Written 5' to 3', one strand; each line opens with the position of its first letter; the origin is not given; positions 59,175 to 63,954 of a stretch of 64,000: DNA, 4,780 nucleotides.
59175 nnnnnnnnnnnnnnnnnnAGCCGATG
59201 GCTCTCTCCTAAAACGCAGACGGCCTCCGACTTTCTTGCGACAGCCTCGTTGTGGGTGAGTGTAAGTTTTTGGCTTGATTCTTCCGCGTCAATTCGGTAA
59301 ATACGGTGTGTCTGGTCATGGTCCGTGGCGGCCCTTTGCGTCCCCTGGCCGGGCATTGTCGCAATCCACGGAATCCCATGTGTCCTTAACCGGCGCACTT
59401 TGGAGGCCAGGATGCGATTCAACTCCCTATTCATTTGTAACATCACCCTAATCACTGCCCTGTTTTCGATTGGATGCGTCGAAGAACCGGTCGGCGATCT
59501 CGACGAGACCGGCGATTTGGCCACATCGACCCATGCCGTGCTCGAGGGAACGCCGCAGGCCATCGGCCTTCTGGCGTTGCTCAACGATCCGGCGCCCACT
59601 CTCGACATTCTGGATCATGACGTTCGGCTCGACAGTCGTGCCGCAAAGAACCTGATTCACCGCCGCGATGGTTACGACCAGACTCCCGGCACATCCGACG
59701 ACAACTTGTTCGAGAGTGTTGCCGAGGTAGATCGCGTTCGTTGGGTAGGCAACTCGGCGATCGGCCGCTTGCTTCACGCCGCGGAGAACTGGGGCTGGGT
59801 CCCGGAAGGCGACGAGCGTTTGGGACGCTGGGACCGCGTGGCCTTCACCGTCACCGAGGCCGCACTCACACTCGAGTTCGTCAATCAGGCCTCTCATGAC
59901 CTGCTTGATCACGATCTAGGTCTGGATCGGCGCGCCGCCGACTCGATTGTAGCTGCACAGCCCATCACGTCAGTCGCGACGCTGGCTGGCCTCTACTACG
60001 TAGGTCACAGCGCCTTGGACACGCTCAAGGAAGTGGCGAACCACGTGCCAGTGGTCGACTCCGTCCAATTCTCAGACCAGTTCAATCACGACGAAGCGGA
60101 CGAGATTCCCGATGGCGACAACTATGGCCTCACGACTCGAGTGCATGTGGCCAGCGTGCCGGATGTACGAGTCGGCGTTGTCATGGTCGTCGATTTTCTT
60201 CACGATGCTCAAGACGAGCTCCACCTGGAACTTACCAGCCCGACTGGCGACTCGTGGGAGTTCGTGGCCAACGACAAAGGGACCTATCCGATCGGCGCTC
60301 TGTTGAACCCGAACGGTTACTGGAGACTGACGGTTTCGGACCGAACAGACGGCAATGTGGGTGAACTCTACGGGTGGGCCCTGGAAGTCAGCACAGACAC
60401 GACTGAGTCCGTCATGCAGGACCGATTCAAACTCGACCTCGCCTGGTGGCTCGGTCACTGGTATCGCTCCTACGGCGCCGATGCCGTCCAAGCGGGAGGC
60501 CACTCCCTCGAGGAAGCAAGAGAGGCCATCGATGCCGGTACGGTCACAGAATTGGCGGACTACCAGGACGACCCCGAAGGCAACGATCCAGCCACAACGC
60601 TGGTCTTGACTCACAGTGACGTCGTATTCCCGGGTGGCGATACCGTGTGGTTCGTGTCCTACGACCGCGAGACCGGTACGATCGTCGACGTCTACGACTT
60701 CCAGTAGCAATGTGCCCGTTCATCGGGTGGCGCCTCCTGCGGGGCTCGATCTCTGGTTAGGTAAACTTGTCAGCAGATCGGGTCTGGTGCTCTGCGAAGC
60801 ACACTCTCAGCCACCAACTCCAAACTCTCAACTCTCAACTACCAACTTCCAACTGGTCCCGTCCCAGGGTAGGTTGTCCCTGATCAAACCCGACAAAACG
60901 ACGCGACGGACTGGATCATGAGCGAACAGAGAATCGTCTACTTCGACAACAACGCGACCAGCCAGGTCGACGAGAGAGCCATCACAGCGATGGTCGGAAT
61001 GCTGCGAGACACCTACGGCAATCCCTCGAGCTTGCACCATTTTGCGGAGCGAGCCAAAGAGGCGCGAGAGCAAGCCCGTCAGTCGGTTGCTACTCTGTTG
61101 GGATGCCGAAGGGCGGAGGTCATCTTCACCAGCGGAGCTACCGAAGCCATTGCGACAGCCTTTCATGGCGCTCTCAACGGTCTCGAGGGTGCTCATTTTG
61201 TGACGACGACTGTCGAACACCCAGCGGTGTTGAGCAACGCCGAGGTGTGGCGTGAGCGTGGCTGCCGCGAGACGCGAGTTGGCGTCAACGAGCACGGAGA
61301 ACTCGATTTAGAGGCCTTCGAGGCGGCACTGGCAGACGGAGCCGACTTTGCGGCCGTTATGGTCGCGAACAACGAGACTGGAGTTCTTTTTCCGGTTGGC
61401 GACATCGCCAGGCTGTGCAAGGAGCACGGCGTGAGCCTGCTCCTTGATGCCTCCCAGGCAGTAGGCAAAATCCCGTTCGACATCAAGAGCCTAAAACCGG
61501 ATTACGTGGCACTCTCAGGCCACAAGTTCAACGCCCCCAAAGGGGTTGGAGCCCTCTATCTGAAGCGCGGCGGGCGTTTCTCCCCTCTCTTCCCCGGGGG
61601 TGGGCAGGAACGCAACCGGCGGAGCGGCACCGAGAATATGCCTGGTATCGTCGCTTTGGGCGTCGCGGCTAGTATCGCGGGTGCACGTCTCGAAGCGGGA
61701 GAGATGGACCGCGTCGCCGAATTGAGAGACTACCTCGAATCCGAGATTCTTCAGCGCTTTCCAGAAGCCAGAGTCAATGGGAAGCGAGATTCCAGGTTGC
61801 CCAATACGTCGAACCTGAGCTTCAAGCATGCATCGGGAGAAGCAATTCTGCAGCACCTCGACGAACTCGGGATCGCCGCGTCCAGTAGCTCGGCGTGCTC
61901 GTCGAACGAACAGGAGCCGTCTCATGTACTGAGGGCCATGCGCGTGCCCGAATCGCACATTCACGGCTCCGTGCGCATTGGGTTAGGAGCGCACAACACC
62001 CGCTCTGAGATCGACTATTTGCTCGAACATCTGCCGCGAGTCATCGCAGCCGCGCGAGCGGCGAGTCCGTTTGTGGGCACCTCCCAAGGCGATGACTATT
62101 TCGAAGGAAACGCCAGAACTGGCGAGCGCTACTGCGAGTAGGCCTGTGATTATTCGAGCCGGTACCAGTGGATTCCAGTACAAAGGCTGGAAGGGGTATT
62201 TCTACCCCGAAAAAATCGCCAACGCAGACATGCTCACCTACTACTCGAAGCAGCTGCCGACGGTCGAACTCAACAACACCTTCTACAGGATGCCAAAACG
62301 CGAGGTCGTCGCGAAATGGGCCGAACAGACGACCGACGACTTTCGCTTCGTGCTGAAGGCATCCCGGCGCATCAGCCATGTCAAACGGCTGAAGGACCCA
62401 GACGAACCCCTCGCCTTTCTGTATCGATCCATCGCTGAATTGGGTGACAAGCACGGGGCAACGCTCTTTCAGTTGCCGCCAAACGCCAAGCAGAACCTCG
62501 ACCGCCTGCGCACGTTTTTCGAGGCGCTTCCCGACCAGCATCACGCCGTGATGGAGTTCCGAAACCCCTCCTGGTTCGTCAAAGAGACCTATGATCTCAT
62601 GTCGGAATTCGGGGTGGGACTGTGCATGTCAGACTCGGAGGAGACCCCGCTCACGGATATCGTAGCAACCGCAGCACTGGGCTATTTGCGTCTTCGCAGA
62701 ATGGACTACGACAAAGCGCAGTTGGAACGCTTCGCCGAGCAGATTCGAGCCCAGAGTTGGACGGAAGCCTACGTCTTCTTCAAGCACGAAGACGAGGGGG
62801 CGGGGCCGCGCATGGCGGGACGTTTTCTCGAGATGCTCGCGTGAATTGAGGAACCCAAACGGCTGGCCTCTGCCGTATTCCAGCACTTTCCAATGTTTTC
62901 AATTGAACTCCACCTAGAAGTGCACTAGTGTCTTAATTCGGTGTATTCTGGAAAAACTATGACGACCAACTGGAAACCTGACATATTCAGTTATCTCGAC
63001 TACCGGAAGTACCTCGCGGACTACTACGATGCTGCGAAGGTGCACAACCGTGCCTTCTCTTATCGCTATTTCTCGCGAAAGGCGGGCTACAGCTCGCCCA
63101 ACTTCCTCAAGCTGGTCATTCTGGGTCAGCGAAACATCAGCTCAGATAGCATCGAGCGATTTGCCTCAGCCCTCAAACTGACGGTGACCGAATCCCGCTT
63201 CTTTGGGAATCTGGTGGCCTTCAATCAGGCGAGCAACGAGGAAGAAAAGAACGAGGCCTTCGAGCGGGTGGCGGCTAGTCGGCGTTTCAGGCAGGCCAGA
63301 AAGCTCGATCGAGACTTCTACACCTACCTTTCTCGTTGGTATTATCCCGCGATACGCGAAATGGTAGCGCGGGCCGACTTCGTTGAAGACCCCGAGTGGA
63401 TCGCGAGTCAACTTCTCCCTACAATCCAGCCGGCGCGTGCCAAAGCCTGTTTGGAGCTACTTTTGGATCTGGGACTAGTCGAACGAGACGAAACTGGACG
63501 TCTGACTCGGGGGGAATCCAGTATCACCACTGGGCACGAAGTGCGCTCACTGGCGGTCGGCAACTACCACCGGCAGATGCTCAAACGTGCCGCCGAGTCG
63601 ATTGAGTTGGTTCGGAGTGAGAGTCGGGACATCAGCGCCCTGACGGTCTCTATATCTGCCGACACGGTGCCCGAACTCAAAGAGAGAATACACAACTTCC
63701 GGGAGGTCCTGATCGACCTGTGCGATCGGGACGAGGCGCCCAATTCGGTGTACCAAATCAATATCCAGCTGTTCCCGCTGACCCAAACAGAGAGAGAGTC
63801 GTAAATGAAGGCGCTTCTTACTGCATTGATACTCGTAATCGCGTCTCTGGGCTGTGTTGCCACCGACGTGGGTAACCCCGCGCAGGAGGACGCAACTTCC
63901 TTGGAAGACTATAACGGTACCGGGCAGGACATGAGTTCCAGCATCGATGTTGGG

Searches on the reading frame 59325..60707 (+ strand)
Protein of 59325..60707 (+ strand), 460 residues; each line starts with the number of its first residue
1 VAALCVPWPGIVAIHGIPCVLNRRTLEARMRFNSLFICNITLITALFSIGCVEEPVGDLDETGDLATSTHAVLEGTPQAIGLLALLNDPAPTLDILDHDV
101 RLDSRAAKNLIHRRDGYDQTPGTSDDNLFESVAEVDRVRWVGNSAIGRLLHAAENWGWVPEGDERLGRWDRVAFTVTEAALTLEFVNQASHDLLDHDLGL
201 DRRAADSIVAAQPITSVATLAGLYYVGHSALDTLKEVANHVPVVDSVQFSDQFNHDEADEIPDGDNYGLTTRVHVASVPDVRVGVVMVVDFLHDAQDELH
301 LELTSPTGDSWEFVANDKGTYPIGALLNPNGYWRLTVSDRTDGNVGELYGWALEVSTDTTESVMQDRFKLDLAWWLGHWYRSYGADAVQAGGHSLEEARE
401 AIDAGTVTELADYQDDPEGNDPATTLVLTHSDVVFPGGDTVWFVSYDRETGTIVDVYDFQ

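Call 73: search_protein_families(library=pfam, proteins=[window:59325-60707:+], max_evalue=0.001)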
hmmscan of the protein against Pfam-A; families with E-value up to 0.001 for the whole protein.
window:59325-60707:+ (460 aa): 1 family
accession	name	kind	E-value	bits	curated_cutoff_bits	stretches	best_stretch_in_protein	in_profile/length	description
PF01483.27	P_proprotein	-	1.9e-06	28.3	21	1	286-354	5-85/86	Proprotein convertase P-domain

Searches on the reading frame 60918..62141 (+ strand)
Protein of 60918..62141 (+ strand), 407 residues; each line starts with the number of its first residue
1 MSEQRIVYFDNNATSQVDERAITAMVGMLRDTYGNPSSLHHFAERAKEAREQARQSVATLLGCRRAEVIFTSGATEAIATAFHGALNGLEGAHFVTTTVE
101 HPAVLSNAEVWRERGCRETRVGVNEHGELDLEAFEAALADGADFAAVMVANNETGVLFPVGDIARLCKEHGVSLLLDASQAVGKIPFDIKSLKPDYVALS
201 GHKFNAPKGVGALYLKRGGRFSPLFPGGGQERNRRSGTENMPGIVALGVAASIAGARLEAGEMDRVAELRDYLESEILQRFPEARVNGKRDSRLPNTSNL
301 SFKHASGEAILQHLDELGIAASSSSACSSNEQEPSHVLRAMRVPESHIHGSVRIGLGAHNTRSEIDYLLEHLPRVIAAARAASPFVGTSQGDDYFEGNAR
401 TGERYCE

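Call 73: search_protein_families(library=pfam, proteins=[window:60918-62141:+], max_evalue=0.001)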
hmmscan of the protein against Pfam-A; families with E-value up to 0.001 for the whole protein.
window:60918-62141:+ (407 aa): 4 families
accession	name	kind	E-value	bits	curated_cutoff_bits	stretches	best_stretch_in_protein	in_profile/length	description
PF00266.25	Aminotran_5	-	1.3e-75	255.1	21.5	1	7-368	1-371/371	Aminotransferase class-V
PF00155.27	Aminotran_1_2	-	1.1e-08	35.1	19.7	1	52-177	46-185/361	Aminotransferase class I and II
PF01041.23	DegT_DnrJ_EryC1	-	4.1e-06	26.7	19.8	1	58-183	34-151/360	DegT/DnrJ/EryC1/StrS aminotransferase family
PF01212.27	Beta_elim_lyase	-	7.9e-05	22.5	27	1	12-179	9-170/288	Beta-eliminating lyase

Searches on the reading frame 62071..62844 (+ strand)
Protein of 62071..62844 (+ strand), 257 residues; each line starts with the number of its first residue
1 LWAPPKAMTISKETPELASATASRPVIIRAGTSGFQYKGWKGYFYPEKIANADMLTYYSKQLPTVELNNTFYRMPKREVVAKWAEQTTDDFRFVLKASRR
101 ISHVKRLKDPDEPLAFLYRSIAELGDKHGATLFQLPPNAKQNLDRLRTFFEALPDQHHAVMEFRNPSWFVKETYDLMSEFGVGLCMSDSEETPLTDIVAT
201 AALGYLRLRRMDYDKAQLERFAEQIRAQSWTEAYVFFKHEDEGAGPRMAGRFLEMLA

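Call 73: search_protein_families(library=pfam, proteins=[window:62071-62844:+], max_evalue=0.001)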
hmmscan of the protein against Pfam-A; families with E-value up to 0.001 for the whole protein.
window:62071-62844:+ (257 aa): 1 family
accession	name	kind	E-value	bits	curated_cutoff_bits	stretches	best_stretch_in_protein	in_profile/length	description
PF01904.24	DUF72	-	1.5e-60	205.4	25.3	1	45-255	1-217/217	Protein of unknown function DUF72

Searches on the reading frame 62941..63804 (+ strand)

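Call 73: search_protein_families(library=pfam, proteins=[window:62941-63804:+], max_evalue=0.001)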
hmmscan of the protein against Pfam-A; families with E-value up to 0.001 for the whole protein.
window:62941-63804:+ (287 aa): 2 families
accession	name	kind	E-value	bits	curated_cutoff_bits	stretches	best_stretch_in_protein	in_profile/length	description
PF14394.12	DUF4423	-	1.1e-44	152.6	30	1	115-280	3-165/165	Domain of unknown function (DUF4423)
PF20892.2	SidC_lipid-bd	-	0.00073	20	27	0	187-265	43-120/127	SidC, lipid-binding domain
